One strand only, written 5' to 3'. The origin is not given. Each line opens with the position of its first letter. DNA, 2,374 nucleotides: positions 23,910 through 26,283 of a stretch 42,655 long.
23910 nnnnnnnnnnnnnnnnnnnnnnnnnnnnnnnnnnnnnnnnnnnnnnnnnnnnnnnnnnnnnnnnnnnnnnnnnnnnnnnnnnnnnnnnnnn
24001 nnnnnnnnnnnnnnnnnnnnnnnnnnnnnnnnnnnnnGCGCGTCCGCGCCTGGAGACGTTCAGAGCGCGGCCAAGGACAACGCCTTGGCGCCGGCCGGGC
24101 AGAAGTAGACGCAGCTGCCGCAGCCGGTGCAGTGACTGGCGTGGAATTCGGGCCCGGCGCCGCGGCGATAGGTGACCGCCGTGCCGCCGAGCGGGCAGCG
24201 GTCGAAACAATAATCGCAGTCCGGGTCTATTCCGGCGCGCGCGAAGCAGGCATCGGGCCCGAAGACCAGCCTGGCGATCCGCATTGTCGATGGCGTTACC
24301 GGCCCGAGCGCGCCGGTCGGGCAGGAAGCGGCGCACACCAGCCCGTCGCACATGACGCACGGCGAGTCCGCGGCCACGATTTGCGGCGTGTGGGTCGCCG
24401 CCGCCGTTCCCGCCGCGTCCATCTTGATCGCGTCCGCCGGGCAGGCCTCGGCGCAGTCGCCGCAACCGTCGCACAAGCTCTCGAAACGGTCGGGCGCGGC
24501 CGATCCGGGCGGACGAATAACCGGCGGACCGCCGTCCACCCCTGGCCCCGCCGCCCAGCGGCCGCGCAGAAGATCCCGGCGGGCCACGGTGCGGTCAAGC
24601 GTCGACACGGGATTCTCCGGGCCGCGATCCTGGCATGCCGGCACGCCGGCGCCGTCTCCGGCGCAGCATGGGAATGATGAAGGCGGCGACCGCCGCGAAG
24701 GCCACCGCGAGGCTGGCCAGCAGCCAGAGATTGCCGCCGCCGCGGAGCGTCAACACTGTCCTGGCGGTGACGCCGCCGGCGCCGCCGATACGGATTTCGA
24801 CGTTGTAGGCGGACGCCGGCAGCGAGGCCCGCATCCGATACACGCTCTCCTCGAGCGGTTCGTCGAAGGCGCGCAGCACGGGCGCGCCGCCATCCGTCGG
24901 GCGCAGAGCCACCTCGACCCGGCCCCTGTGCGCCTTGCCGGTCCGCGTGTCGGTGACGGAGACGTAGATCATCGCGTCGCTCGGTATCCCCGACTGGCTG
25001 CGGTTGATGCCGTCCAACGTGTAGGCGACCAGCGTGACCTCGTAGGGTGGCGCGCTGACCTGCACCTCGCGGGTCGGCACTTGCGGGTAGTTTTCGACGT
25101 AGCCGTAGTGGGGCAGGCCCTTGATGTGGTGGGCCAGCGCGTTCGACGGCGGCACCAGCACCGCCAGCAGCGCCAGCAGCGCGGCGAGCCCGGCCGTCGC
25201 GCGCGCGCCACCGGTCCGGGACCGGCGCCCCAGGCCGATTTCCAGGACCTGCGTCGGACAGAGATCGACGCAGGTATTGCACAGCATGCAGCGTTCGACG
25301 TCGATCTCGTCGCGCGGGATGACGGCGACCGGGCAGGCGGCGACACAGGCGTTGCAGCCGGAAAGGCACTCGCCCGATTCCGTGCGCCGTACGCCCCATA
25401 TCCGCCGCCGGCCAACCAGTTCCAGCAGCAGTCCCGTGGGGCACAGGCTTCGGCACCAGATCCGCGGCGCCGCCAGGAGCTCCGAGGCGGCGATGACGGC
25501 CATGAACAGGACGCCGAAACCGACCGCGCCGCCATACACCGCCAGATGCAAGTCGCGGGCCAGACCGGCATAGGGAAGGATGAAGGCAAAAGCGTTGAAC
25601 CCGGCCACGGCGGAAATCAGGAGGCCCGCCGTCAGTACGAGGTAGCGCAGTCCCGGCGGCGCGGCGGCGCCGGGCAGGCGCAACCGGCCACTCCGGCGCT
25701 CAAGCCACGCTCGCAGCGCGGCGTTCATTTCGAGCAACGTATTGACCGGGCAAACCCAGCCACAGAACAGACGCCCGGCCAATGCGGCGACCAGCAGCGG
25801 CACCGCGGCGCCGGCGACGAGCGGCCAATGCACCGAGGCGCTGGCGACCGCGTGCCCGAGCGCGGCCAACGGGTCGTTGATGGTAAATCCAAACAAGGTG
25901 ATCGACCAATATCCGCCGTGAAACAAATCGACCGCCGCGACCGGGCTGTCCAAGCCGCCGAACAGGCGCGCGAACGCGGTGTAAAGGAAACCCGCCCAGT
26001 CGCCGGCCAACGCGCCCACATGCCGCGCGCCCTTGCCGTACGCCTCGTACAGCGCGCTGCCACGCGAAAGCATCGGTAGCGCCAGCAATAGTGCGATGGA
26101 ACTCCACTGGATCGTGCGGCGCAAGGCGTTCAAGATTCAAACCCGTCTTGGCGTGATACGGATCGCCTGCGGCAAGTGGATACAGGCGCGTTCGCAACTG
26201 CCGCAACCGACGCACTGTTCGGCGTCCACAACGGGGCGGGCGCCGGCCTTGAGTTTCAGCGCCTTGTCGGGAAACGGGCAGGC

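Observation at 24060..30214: Nap-like five-gene operon with a non-canonical electron-transfer module (cyt c - A - G - H - F; no NapB, NapC or NapD)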

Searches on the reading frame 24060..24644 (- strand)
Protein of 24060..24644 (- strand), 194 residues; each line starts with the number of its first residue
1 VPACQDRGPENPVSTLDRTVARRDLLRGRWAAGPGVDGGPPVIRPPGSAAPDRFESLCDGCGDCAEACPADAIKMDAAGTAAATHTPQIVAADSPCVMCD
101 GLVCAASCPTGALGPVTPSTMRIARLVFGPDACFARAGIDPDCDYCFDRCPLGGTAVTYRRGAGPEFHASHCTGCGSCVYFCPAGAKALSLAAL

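Call 3: search_protein_families(library=pfam, proteins=[window:24060-24644:-], max_evalue=0.01)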
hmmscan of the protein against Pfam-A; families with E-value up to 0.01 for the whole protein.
window:24060-24644:- (194 aa): 13 families
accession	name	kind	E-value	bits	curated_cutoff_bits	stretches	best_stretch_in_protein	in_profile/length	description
PF12838.12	Fer4_7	-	3.7e-16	59.8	27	3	58-112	2-52/52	4Fe-4S dicluster domain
PF00037.32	Fer4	-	3.4e-13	49.2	21.1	2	55-74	5-24/24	4Fe-4S binding domain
PF13237.11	Fer4_10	-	3.9e-12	46.3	25.5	2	142-183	11-53/53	4Fe-4S dicluster domain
PF13187.11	Fer4_9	-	2.2e-11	44.1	27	2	58-112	2-51/52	4Fe-4S dicluster domain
PF12837.12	Fer4_6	-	1.3e-10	41.1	25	2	55-73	6-24/24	4Fe-4S binding domain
PF14697.11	Fer4_21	-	6e-08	33.1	35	1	142-184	10-53/59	4Fe-4S dicluster domain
PF13484.11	Fer4_16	-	2.7e-07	31.7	30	1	58-79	2-22/66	4Fe-4S double cluster binding domain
PF12797.12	Fer4_2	-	5.4e-07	29.6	24.5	2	165-184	3-22/22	4Fe-4S binding domain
PF13183.11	Fer4_8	-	3e-06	28.1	27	0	54-71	50-67/68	4Fe-4S dicluster domain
PF12798.12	Fer4_3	-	5e-06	27.4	27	0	172-186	1-15/15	4Fe-4S binding domain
PF25160.1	LdpA_Fe-S-bd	-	0.00013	22.1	27.6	1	54-75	24-45/49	LdpA Fe-S cluster-binding domain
PF12800.12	Fer4_4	-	0.0005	20.6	24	1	170-185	2-17/17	4Fe-4S binding domain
PF13534.11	Fer4_17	-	0.0094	16.9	22.2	0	56-71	44-59/61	4Fe-4S dicluster domain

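Call 4: search_protein_families(library=ncbifam, proteins=[window:24060-24644:-], max_evalue=0.01)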
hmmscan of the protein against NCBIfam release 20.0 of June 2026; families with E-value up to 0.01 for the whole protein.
window:24060-24644:- (194 aa): 51 families (the best 25 are shown)
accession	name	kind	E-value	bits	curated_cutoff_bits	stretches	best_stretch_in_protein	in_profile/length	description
TIGR00397.1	mauM_napG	subfamily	1.9e-22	79.9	178.85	1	42-189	39-194/213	MauM/NapG family ferredoxin-type protein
NF007012.0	PRK09476.1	equivalog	5.3e-21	74.9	269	1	42-184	45-198/254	ferredoxin-type protein NapG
TIGR00402.1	napF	equivalog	7.8e-19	68.1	102.2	1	22-186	1-147/149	ferredoxin-type protein NapF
NF042909.1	FMH_DH_FwdF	exception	1.2e-10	41.1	375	1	58-187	140-274/336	tungsten-dependent formylmethanofuran dehydrogenase subunit FwdF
TIGR02179.1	PorD_KorD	subfamily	3.1e-08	33.6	60.05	2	142-186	29-71/78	2-oxoacid:acceptor oxidoreductase, delta subunit, pyruvate/2-ketoisovalerate family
NF009053.0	PRK12387.1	subfamily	7.8e-08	32.3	204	1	51-113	33-90/180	formate hydrogenlyase complex iron-sulfur subunit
NF038196.1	ferrodoxin_EFR1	subfamily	7.9e-08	32.6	75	1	142-186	188-228/242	EFR1 family ferrodoxin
NF040684.1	PorD_Arch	equivalog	1.5e-07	31.4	120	2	57-76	63-82/85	pyruvate synthase subunit PorD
NF045874.1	Vhu_polyferre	exception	1.9e-06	26.9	600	1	55-153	264-344/381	F420-non-reducing hydrogenase associated-polyferredoxin VhuB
NF007204.0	PRK09625.1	equivalog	2.8e-06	27.4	125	1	121-190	49-109/133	pyruvate flavodoxin oxidoreductase subunit delta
TIGR02700.1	flavo_MJ0208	hypoth_equivalog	2.9e-06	26.7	251.35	2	142-186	152-193/234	dihydromethanopterin reductase (acceptor)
NF043039.1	HgcAB_like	equivalog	3e-06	27.1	285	1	56-113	300-349/350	HgcAB-like fusion protein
NF043069.1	T4HPD_activ_SAM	equivalog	3.4e-06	26.6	425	1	142-188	55-98/299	trans-4-hydroxy-L-proline dehydratase activase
TIGR01944.1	rnfB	subfamily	6.9e-06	25.7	68.7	1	55-113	112-160/190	RnfABCDGE type electron transport complex subunit B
NF004541.0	PRK05888.2-2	equivalog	7.7e-06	25.8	217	1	54-117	59-115/168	NADH-quinone oxidoreductase subunit NuoI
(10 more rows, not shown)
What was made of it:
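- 24060..24644 (-): NapF-like cytoplasmic poly-ferredoxin (194 aa, or 182 aa from the GTG at 24608). It scores 68.1 bits against NapF (cut-off 102.2) and 79.9 against MauM/NapG (call 4).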

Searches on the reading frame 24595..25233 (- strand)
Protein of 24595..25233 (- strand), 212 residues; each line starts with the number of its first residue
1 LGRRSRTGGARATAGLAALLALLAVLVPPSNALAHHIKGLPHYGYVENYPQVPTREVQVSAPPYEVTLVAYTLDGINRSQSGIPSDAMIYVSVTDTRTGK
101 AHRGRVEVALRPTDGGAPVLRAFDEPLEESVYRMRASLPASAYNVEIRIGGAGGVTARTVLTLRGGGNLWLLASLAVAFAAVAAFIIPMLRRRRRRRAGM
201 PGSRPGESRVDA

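Call 46: search_protein_families(library=pfam, proteins=[window:24595-25233:-], max_evalue=5)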
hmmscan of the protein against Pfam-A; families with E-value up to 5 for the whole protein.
window:24595-25233:- (212 aa): 1 family
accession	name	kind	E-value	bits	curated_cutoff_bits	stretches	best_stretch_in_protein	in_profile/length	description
PF16967.11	TcfC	-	0.031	14.3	29.4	1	137-159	40-62/68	E-set like domain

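Call 60: find_homologous_proteins(query=window:24595-25233:-, max_evalue=0.001)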
Query window:24595-25233:- (212 aa): 1 proteins with E <= 0.001 among 8000 candidates.
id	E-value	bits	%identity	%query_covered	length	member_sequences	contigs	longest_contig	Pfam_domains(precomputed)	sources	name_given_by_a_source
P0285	8.2e-107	374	86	98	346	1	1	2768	PF12801.13,PF00037.33,PF12838.13,PF13187.12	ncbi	-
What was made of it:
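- Tried and rejected: The word-index search with the X module found a single near-identical protein (call 60).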

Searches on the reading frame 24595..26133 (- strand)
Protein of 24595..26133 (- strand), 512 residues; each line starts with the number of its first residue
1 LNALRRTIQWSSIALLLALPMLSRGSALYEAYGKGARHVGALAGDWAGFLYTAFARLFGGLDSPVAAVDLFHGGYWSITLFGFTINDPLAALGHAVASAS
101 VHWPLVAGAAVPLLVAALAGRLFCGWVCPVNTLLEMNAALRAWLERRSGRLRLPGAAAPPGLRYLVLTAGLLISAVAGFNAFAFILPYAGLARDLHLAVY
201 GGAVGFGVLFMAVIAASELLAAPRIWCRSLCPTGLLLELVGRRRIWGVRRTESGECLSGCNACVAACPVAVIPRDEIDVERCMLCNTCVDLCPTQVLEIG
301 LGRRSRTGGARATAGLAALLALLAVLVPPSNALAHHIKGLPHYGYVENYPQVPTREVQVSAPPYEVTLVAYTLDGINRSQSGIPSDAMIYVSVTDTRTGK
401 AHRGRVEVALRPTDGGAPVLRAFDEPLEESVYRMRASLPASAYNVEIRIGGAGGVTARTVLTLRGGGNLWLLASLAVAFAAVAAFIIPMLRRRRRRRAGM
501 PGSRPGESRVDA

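Call 3: search_protein_families(library=pfam, proteins=[window:24595-26133:-], max_evalue=0.01)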
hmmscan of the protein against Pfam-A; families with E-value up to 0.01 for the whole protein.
window:24595-26133:- (512 aa): 9 families
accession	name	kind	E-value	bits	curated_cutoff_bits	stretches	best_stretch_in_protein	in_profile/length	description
PF12801.12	Fer4_5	-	7.9e-15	55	22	2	102-143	2-40/48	4Fe-4S binding domain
PF00037.32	Fer4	-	3.5e-08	33.4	21.1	1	276-297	2-23/24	4Fe-4S binding domain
PF13187.11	Fer4_9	-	8e-08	32.6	27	2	227-270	8-50/52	4Fe-4S dicluster domain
PF13746.11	Fer4_18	-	6.8e-05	23.5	27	1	249-296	54-99/114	4Fe-4S dicluster domain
PF12838.12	Fer4_7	-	7.8e-05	23.5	27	1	259-296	4-52/52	4Fe-4S dicluster domain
PF12797.12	Fer4_2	-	0.00086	19.6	24.5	1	274-294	2-22/22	4Fe-4S binding domain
PF13484.11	Fer4_16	-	0.0011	20.1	30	0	281-298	1-18/66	4Fe-4S double cluster binding domain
PF13237.11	Fer4_10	-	0.002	18.4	25.5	1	276-295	3-24/53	4Fe-4S dicluster domain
PF12837.12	Fer4_6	-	0.0074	16.7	25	0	276-297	3-24/24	4Fe-4S binding domain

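Call 4: search_protein_families(library=ncbifam, proteins=[window:24595-26133:-], max_evalue=0.01)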
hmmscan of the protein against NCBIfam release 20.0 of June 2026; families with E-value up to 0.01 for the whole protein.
window:24595-26133:- (512 aa): 27 families (the best 25 are shown)
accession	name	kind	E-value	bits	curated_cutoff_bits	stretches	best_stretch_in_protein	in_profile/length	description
TIGR02163.1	napH_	subfamily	1.2e-36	126.5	213.05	1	63-299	19-253/255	NapH/MauN family ferredoxin-type protein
NF007013.0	PRK09477.1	equivalog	1.7e-35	122.5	234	1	4-300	27-277/286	quinol dehydrogenase ferredoxin subunit NapH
TIGR02745.1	ccoG_rdxA_fixG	equivalog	2.4e-08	33.4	316.7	2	113-232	66-189/435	cytochrome c oxidase accessory protein CcoG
NF046105.1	TransRegNosR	equivalog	1.4e-06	26.9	1000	1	222-288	595-661/680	transcriptional regulator NosR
NF045874.1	Vhu_polyferre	exception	5.2e-06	25.4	600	1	226-299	37-106/381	F420-non-reducing hydrogenase associated-polyferredoxin VhuB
NF007382.0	PRK09898.1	equivalog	2.1e-05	24.2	213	1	227-299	131-200/208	ferredoxin-like protein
NF007205.0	PRK09626.1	equivalog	3.3e-05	23.9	93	1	277-302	14-39/105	2-oxoglutarate-acceptor oxidoreductase subunit OorD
TIGR00402.1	napF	equivalog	3.7e-05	23.7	102.2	1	249-298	36-85/149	ferredoxin-type protein NapF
TIGR03287.1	methan_mark_16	hypoth_equivalog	0.00022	19.8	363.95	1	251-303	299-353/391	methanogenesis marker 16 metalloprotein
NF038196.1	ferrodoxin_EFR1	subfamily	0.00042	20.4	75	1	255-301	185-233/242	EFR1 family ferrodoxin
NF005503.0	PRK07118.1-2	equivalog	0.00043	19.6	252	1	259-300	142-187/292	RnfABCDGE type electron transport complex subunit B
NF043039.1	HgcAB_like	equivalog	0.00054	19.7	285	0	276-300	296-320/350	HgcAB-like fusion protein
TIGR02700.1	flavo_MJ0208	hypoth_equivalog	0.00067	19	251.35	1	258-301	151-198/234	dihydromethanopterin reductase (acceptor)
NF040864.1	HgcB_ferredoxin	equivalog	0.0007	19.4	99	0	277-299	11-33/93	mercury methylation ferredoxin HgcB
NF004541.0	PRK05888.2-2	equivalog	0.00072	19.4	217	0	259-297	65-111/168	NADH-quinone oxidoreductase subunit NuoI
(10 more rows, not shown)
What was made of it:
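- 25234..26133 (-): NapH-like membrane quinol-dehydrogenase core (H residues 1 to about 300). It scores 126.5 bits against NapH/MauN (cut-off 213) (call 4).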

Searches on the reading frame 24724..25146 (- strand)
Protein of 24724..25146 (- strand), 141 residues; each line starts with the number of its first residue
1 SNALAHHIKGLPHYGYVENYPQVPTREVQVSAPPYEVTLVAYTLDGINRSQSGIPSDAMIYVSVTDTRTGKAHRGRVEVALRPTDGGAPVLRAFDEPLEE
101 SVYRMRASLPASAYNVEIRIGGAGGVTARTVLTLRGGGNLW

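Call 93: predict_structure(protein=window:24724-25146:-)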
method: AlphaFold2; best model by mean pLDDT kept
length: 141 residues; sequences in the alignment: 1
mean_pLDDT: 64.4   pTM: 0.62
mean pLDDT of the five models: 64.4, 61.3, 56.7, 42.2, 40.6
residues with pLDDT >= 90: 0; 70-90: 70; 50-70: 32; < 50: 39
segments of 3 or more residues with pLDDT < 50: 1-24, 46-52, 135-141
pLDDT, mean of each block of 10 residues (from residue 1): 35 39 59 80 56 61 85 83 79 66 73 76 64 48 34
secondary structure, 60 per line:
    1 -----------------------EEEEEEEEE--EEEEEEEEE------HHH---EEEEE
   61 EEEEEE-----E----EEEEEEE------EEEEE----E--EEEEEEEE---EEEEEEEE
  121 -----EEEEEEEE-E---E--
elements in order: E24-32 E35-43 E56-66 E77-83 E90-94 E102-109 E113-120 E126-133
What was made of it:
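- Tried and rejected: X was therefore modelled without an alignment, at pLDDT 64 (call 93).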

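Call 95: fold_search(model_id=the predicted structure, library=pdb)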
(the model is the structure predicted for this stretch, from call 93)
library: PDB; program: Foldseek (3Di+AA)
matches with E <= 10: 1255; with E <= 0.001: 1
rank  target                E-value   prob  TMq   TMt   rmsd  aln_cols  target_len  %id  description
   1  6z9c                  9.6e-04  1.00  0.47  0.29   4.9       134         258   10  Structure of human POLDIP2, a multifaceted adaptor protein in metabolism and genome stability (released 2020-06-17)
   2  6zlx                  2.7e-03  1.00  0.48  0.31   5.4       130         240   13  The structure of the ClpX-associated factor PDIP38 (released 2021-07-14)
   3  5hdw                  2.9e-03  1.00  0.51  0.54   4.9       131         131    8  ApaG Domain of FBxo3 (released 2016-04-06)
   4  9ll4_A                3.7e-03  1.00  0.52  0.66   4.1       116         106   19  Crystal structure of the Helicobacter pylori copper resistance determinant CrdA in complex with silver ions in space g (released 2025-11-19)
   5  9kbf_C                8.1e-03  1.00  0.49  0.21   5.5       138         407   10  Cryo-EM structure of the SKP1-FBXO3 complex (released 2025-02-19)
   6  1xvs_A                1.4e-02  1.00  0.44  0.49   6.8       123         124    8  Crystal structure of apaG Protein from Vibrio cholerae (released 2004-12-14)
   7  8t7m_B                1.4e-02  0.99  0.44  0.40   8.2       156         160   13  Iron and Copper bound HftA from Treponema denticola (released 2024-06-26)
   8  5kf4_A                2.3e-02  1.00  0.40  0.54  10.3       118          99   16  Crystal structure of FN3 domain (Residues P368-P466) of Human collagen XX (released 2016-07-06)
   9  2f1e_MODEL_1_A        2.5e-02  1.00  0.50  0.58   4.2       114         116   10  Solution structure of ApaG protein (released 2006-10-24)
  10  6d7j_D                3.0e-02  1.00  0.46  0.10   4.8       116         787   12  The Crystal Structure of Parabacteroides merdae Beta-Glucuronidase (GUS) with Glycerol in Active-Site (released 2019-05-01)
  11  6d7j_A                3.6e-02  1.00  0.48  0.10   3.6       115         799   11  The Crystal Structure of Parabacteroides merdae Beta-Glucuronidase (GUS) with Glycerol in Active-Site (released 2019-05-01)
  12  1xq4_A                3.6e-02  0.99  0.47  0.52   7.5       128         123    9  Crystal Structure of the Putative ApaA Protein from Bordetella pertussis, Northeast Structural Genomics Target BeR40 (released 2004-11-09)
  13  6dxu_C                3.6e-02  0.98  0.39  0.08  11.1       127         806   10  Crystal Structure of Parabacteroides merdae Beta-Glucuronidase (GUS) (released 2019-02-27)
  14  1xq4_B                3.8e-02  0.99  0.47  0.53   7.5       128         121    9  Crystal Structure of the Putative ApaA Protein from Bordetella pertussis, Northeast Structural Genomics Target BeR40 (released 2004-11-09)
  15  3nrp_C                3.8e-02  0.97  0.42  0.39   7.9       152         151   12  Crystal structure of 'as isolated' uropathogenic E. coli strain F11 FetP recombinantly expressed in the periplasm of E (released 2011-05-18)
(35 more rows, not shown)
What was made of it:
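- Tried and rejected: Its fold matches are weak and generic, such as ApaG, FN3, CrdA and FetP (call 95).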
